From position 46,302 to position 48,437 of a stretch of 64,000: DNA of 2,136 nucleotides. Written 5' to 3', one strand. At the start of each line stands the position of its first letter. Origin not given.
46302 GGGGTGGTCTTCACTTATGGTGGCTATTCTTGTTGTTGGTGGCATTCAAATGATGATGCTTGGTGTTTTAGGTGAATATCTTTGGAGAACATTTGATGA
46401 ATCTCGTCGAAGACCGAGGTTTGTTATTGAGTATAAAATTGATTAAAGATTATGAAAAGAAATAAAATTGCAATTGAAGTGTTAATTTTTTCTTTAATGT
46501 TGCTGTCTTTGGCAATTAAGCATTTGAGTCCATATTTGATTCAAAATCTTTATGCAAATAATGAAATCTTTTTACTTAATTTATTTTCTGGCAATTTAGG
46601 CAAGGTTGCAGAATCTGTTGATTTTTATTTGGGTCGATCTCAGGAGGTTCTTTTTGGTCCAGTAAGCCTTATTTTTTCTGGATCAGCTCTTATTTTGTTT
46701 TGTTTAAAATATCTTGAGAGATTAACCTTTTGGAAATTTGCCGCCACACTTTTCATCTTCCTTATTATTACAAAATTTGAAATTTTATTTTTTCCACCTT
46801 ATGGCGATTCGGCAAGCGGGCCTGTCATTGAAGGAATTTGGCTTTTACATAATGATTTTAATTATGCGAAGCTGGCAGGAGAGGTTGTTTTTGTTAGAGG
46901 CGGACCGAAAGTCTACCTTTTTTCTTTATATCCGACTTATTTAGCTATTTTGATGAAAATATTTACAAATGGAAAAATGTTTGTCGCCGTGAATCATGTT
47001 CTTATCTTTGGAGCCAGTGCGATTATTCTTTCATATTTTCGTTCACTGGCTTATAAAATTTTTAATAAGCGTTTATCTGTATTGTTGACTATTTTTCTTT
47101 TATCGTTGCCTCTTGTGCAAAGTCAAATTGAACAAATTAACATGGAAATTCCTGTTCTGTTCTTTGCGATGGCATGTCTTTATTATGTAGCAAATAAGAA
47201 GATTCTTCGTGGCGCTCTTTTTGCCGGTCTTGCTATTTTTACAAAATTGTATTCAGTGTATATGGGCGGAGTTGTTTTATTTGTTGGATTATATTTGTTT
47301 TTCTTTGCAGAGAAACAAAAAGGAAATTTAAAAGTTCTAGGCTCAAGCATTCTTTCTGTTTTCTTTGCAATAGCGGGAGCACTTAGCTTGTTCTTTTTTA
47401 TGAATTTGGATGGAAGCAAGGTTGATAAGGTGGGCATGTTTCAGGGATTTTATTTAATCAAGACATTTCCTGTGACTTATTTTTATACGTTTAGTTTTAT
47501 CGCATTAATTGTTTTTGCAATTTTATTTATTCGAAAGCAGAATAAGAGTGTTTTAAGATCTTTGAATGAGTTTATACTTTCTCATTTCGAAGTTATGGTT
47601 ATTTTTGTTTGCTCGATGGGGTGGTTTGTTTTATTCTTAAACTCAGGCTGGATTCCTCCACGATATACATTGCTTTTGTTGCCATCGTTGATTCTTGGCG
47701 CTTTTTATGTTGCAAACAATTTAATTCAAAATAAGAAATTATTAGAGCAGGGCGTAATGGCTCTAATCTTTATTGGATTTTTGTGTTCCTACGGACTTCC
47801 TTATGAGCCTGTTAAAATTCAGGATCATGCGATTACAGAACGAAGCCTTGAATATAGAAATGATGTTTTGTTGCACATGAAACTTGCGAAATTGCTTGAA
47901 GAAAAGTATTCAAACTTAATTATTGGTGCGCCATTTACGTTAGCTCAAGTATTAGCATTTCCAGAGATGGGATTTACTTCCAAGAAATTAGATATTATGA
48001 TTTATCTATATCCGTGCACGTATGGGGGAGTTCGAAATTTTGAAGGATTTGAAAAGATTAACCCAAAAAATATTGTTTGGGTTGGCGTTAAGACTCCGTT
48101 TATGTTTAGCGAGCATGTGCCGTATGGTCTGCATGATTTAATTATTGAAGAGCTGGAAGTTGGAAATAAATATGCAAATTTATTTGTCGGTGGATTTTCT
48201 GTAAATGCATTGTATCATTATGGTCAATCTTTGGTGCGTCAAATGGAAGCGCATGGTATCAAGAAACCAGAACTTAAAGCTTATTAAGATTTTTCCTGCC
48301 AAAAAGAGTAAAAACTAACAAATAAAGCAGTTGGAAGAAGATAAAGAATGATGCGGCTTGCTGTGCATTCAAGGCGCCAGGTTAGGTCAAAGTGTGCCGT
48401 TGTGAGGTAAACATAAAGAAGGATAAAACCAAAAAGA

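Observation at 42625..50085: Hybrid Pgl/Arn/Gtr-like module: acetamido-sugar synthesis, polyprenyl-phosphate loading and two GT-C-like membrane transferases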

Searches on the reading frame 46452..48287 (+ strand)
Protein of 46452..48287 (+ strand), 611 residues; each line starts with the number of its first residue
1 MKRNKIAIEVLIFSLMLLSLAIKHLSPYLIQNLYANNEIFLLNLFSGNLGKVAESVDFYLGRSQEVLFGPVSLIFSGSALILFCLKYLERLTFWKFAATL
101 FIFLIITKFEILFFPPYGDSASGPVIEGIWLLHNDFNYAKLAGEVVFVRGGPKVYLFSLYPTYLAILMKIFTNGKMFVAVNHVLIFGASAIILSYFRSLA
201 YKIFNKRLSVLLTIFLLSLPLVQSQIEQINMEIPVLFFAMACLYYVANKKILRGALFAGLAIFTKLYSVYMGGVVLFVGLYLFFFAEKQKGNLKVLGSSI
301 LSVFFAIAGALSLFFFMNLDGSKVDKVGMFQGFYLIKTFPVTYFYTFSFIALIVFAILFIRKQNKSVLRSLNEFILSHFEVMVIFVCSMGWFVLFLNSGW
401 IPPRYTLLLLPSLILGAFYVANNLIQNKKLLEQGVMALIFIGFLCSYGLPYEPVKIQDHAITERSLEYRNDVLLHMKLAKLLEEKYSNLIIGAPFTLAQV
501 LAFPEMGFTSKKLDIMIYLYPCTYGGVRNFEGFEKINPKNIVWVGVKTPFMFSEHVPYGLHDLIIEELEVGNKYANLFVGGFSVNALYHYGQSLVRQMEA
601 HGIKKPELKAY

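Call 3: search_protein_families(library=pfam, proteins=[window:46452-48287:+], max_evalue=0.01)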
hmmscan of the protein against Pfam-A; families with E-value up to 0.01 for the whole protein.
window:46452-48287:+ (611 aa): 0 families

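Call 4: search_protein_families(library=ncbifam, proteins=[window:46452-48287:+], max_evalue=0.01)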
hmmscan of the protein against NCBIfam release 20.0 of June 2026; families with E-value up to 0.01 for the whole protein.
window:46452-48287:+ (611 aa): 0 families

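Call 7: find_homologous_proteins(query=window:46452-48284:+)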
Query window:46452-48284:+ (611 aa): 69 proteins with E <= 0.001 among 8000 candidates.
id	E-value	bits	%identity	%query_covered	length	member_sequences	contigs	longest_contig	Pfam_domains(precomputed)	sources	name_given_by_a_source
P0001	0.0e+0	1331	100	100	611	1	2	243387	-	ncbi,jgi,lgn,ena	-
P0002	1.5e-236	805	61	97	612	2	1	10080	-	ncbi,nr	ncbi:MAG: hypothetical protein PHY73_08390, partial [Candidatus Omnitrophica bacterium]|nr:hypotheti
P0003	1.9e-203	696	52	100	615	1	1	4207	-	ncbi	-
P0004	7.9e-182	624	47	99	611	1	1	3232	-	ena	-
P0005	7.6e-181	621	48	96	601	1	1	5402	-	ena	-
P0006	1.7e-178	613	48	100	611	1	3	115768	-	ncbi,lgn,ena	-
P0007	6.1e-164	565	44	100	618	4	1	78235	-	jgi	-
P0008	6.7e-164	565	46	96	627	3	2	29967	-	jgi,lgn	-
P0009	8.7e-162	558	44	98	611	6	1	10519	-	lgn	-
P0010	1.2e-157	544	43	100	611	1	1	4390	-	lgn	-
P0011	4.5e-155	536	48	88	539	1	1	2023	-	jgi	jgi:hypothetical protein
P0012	6.2e-144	499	42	96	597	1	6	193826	-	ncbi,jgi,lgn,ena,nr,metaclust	ncbi:MAG TPA: hypothetical protein DD723_06240 [Candidatus Omnitrophica bacterium]|nr:MAG: hypotheti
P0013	1.3e-137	478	40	99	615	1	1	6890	-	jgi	-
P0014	2.3e-133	464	38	99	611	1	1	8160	-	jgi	-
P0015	6.8e-128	446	39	96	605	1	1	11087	-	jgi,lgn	-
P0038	9.8e-102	360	36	99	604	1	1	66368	PF13231.13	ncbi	-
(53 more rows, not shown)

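Call 8: find_encoding_contigs(protein=window:46452-48284:+, flank=10000)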
Protein window:46452-48284:+ (611 aa): no gene with exactly this product is on record in the collection.

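Call 12: find_encoding_contigs(protein=P0001, flank=10000, max_places=2)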
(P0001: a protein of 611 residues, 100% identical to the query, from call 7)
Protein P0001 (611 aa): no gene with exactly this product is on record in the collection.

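Call 13: find_encoding_contigs(protein=P0006, flank=10000, max_places=2)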
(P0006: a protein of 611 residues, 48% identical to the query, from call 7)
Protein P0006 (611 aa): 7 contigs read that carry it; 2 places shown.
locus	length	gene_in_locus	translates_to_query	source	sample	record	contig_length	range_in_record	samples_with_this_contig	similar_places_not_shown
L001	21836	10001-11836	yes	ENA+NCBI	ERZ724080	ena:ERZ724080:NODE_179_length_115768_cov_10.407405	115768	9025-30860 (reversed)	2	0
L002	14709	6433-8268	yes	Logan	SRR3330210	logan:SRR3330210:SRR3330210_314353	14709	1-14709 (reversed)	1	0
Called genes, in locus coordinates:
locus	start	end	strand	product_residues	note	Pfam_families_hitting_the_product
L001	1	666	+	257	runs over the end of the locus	PF13485:Peptidase_MA_2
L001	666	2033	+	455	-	PF01225:Mur_ligase, PF08245:Mur_ligase_M, PF02875:Mur_ligase_C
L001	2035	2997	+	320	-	PF01820:Dala_Dala_lig_N, PF02655:ATP-grasp_3, PF02786:CPSase_L_D2 (faint), PF08443:RimK (weak), PF02222:ATP-grasp (faint), PF07478:Dala_Dala_lig_C, PF13535:ATP-grasp_4 (weak), PF03133:TTL (weak)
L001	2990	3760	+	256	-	PF08478:POTRA_1 (weak)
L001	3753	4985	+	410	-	PF11104:PilM_2 (faint), PF02491:SHS2_FTSA, PF06723:MreB_Mbl, PF14450:FtsA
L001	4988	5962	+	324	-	PF00106:adh_short (weak), PF01073:3Beta_HSD, PF01370:Epimerase, PF02719:Polysacc_synt_2, PF04321:RmlD_sub_bind (weak), PF07993:NAD_binding_4, PF16363:GDP_Man_Dehyd, PF13460:NAD_binding_10, +1 more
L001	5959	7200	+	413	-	PF00155:Aminotran_1_2 (weak), PF01041:DegT_DnrJ_EryC1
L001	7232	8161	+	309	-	PF00535:Glycos_transf_2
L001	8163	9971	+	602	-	-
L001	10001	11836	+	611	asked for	-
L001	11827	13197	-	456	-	PF13231:PMT_2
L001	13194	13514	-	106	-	-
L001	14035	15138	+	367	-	PF01571:GCV_T, PF08669:GCV_T_C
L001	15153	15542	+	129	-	PF01597:GCV_H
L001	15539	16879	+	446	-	PF02347:GDC-P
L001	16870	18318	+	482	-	PF02347:GDC-P, PF00266:Aminotran_5, PF21478:GcvP2_C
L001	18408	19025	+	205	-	PF21948:LplA-B_cat, PF03099:BPL_LplA_LipB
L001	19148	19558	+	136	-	PF13202:EF-hand_5 (faint)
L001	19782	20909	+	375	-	PF03572:Peptidase_S41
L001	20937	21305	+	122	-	PF00213:OSCP (weak)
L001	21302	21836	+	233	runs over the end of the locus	PF00535:Glycos_transf_2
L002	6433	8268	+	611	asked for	-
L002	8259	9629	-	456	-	PF13231:PMT_2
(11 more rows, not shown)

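Call 14: find_related_loci(query=A1, collection=genome_contigs, flank=10000)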
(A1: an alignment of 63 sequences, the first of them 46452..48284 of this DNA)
Query A1 (611 aa) in genome_contigs; peptide patterns used: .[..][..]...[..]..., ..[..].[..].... (x = any residue, [..] = any of these).
157 stretches matched a pattern; 57 encode a relative of the query (tblastn E <= 1e-3); 53 distinct loci.
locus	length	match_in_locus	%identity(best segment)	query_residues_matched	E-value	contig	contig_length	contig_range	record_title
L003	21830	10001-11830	68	1-611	0e+0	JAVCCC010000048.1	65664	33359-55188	MAG: Candidatus Aceula lacicola isolate MAG_3300035698_1100 Ga0374944_044219, whole genome shotgun sequence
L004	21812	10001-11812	48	2-611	0e+0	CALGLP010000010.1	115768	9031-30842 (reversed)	MAG TPA_asm: uncultured bacterium isolate SRR3330210_bin.157_CONCOCT_v1.1_MAG genome assembly, contig: ERZ724080.179, wh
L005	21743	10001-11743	47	20-604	3e-172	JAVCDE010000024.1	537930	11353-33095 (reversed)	MAG: Candidatus Aceula meridiana isolate MAG_3300035698_985 Ga0374944_593031, whole genome shotgun sequence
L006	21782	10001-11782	43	15-611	8e-159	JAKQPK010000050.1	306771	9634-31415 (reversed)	MAG: Candidatus Omnitrophota bacterium isolate USMO_maxbin.079 k141_1416050, whole genome shotgun sequence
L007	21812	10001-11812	38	1-605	2e-129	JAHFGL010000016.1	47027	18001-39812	MAG: Candidatus Omnitrophota bacterium isolate nzgw314 NODE_798_length_47028_cov_4.383397, whole genome shotgun sequence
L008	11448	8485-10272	38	2-598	1e-125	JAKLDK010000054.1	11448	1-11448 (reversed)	MAG: Candidatus Omnitrophota bacterium isolate RA.bin108 RA.bin108_54, whole genome shotgun sequence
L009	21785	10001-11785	39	2-602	5e-124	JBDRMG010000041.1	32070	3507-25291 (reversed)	MAG: Candidatus Omnitrophota bacterium isolate MEGAHIT-group-1.82 k141_10984196, whole genome shotgun sequence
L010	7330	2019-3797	38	7-603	1e-121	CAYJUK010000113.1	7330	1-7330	MAG TPA_asm: uncultured Planctomycetales bacterium isolate ERP125453_co1_189 genome assembly, contig: NODE_12785_length_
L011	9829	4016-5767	37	2-587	2e-119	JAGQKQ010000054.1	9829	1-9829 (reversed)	MAG: Candidatus Omnitrophota bacterium isolate HKST-UBA08 NODE_54_length_9829_cov_3.358798, whole genome shotgun sequenc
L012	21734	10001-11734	37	22-597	7e-118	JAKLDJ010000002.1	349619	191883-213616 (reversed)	MAG: Candidatus Omnitrophota bacterium isolate RA.bin107 RA.bin107_2, whole genome shotgun sequence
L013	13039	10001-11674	34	30-587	2e-112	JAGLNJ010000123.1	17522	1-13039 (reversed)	MAG: Candidatus Omnitrophota bacterium isolate RS_6_36 ROV157_6.bin.36.fa_123, whole genome shotgun sequence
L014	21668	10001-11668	37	22-589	3e-108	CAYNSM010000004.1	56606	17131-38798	MAG TPA_asm: uncultured Planctomycetales bacterium isolate SRP278252_co1_54 genome assembly, contig: NODE_721_length_566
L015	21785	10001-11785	36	3-605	5e-107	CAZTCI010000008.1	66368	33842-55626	MAG TPA_asm: uncultured Planctomycetales bacterium isolate binchicken_co185_276 genome assembly, contig: NODE_556_length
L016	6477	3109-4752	37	30-589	4e-107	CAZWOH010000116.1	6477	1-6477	MAG TPA_asm: uncultured Planctomycetales bacterium isolate binchicken_co346_31 genome assembly, contig: NODE_3845_length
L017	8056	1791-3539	34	12-608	2e-106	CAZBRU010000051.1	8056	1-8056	MAG TPA_asm: uncultured Planctomycetales bacterium isolate ERP125453_co2_380 genome assembly, contig: NODE_4604_length_8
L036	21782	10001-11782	43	15-611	7e-156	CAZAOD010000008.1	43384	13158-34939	MAG TPA_asm: uncultured Planctomycetales bacterium isolate binchicken_co173_225 genome assembly, contig: NODE_2976_lengt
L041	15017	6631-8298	38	54-602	2e-100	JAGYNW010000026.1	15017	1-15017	MAG: Candidatus Omnitrophota bacterium isolate M55B153 26, whole genome shotgun sequence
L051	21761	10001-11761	38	23-605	2e-121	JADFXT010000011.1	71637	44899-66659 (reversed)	MAG: Candidatus Omnitrophota bacterium isolate nDJH15bin6 nDJH15_bin6_NODE_11_length_71637_cov_4.849490, whole genome sh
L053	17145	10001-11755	42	1-587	1e-146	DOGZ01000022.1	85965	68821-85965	MAG TPA_asm: Candidatus Omnitrophota bacterium isolate UBA10174 contig_11455, whole genome shotgun sequence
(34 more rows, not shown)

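Call 20: predict_structure(alignment_id=A1)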
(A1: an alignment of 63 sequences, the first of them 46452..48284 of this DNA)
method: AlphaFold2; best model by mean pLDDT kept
length: 611 residues; sequences in the alignment: 63
mean_pLDDT: 94.1   pTM: 0.94
mean pLDDT of the five models: 94.1, 94.0, 93.8, 93.3, 93.1
residues with pLDDT >= 90: 529; 70-90: 62; 50-70: 17; < 50: 3
segments of 3 or more residues with pLDDT < 50: 609-611
pLDDT, mean of each block of 10 residues (from residue 1): 87 98 97 97 92 92 97 98 96 98 98 96 96 97 89 93 98 97 98 99 98 98 97 98 98 98 96 98 97 98 96 74 74 94 97 98 96 98 98 94 96 98 97 98 95 88 95 98 98 95 97 94 93 95 90 76 96 96 92 86 62 44
secondary structure, 60 per line:
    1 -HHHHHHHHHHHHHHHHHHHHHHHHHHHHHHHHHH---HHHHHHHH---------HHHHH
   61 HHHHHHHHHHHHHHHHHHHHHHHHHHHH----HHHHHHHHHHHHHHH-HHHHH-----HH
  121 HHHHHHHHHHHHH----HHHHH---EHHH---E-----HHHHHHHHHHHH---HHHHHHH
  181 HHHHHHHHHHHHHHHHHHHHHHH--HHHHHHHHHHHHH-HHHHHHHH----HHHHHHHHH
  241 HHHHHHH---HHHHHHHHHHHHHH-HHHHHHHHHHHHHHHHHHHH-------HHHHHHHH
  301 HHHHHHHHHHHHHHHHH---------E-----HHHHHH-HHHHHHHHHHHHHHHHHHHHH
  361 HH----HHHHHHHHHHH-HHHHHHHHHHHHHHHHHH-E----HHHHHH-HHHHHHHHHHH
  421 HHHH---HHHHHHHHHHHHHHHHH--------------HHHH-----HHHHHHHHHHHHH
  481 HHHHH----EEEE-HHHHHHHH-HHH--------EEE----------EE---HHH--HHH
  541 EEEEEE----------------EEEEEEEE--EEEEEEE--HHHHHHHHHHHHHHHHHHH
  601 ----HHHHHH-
elements in order: H2-35 H39-46 H56-88 H93-107 H109-113 H119-133 H138-142 H159-170 H174-203 H206-218 H220-227 H232-247 H251-264 H266-285 H293-317 H333-338 H340-362 H367-377 H379-396 H403-408 H410-424 H428-444 H459-462 H468-485 E490-493 H495-502 E515-517 E541-546 E563-570 E573-579 H582-600 H605-610

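Call 25: fold_search(model_id=the predicted structure, library=pdb)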
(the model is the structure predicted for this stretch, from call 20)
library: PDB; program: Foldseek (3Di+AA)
matches with E <= 10: 325; with E <= 0.001: 5
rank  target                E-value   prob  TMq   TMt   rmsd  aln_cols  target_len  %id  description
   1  9s6u_A                1.1e-05  1.00  0.51  0.56   7.2       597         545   11  Ternary cryo-EM structure of human ALG9 with Dol25-PP-GlcNAc2Man8, Dol25-P-Man and Fab (released 2026-03-18)
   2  9s6s_A                1.7e-05  1.00  0.42  0.46   7.8       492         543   11  Ternary cryo-EM structure of human ALG9 with Dol25-PP-GlcNAc2Man6, Dol25-P-Man and Fab (released 2026-03-18)
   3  9s6t_A                3.1e-05  1.00  0.47  0.57   7.8       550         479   11  Ternary cryo-EM structure of chicken ALG12 with Dol25-PP-GlcNAc2Man7, Dol25-P-Man, and Fab (released 2026-03-18)
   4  5f15                  5.7e-05  1.00  0.44  0.49   9.1       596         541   11  Crystal Structure of ArnT from Cupriavidus metallidurans bound to Undecaprenyl phosphate (released 2016-02-17)
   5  5ezm                  1.9e-04  1.00  0.44  0.49   9.4       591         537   12  Crystal Structure of ArnT from Cupriavidus metallidurans in the apo state (released 2016-02-17)
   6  7oci_F                1.3e-03  1.00  0.39  0.38  12.0       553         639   11  Cryo-EM structure of yeast Ost6p containing oligosaccharyltransferase complex (released 2022-02-16)
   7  3rce_A                1.5e-03  1.00  0.36  0.33   9.6       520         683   14  Bacterial oligosaccharyltransferase PglB (released 2011-06-15)
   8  3waj                  2.4e-03  1.00  0.37  0.30  10.9       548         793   11  Crystal structure of the Archaeoglobus fulgidus oligosaccharyltransferase (O29867_ARCFU) complex with Zn and sulfate (released 2013-10-30)
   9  8if8_C                2.5e-03  1.00  0.35  0.36  13.1       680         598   10  Arabinosyltransferase AftA (released 2023-05-31)
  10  7bvf_B                2.8e-03  1.00  0.37  0.23  17.3       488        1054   12  Cryo-EM structure of Mycobacterium tuberculosis arabinosyltransferase EmbA-EmbB-AcpM2 in complex with ethambutol (released 2020-04-29)
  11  6gxc_A                4.1e-03  1.00  0.35  0.32  10.5       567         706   12  Bacterial oligosaccharyltransferase PglB in complex with an inhibitory peptide and a reactive lipid-linked oligosaccha (released 2018-11-14)
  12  7e9s_A                8.4e-03  1.00  0.37  0.28  11.1       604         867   11  Archaeal oligosaccharyltransferase AglB from Archaeoglobus fulgidus in complex with an inhibitory peptide and a dolich (released 2021-09-08)
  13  8agc_A                8.7e-03  1.00  0.38  0.34  10.4       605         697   10  Structure of yeast oligosaccharylransferase complex with lipid-linked oligosaccharide and non-acceptor peptide bound (released 2022-12-07)
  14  7bvh_A                1.0e-02  1.00  0.37  0.24  16.9       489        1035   11  Crystal structure of arabinosyltransferase EmbC2-AcpM2 complex from Mycobacterium smegmatis complexed with di-arabinos (released 2020-04-29)
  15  7bwr_A                1.2e-02  1.00  0.33  0.21  13.7       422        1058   12  Mycobacterium smegmatis arabinosyltransferase complex EmbB2-AcpM2 in substrate DPA bound asymmetric "active state" (released 2020-05-27)
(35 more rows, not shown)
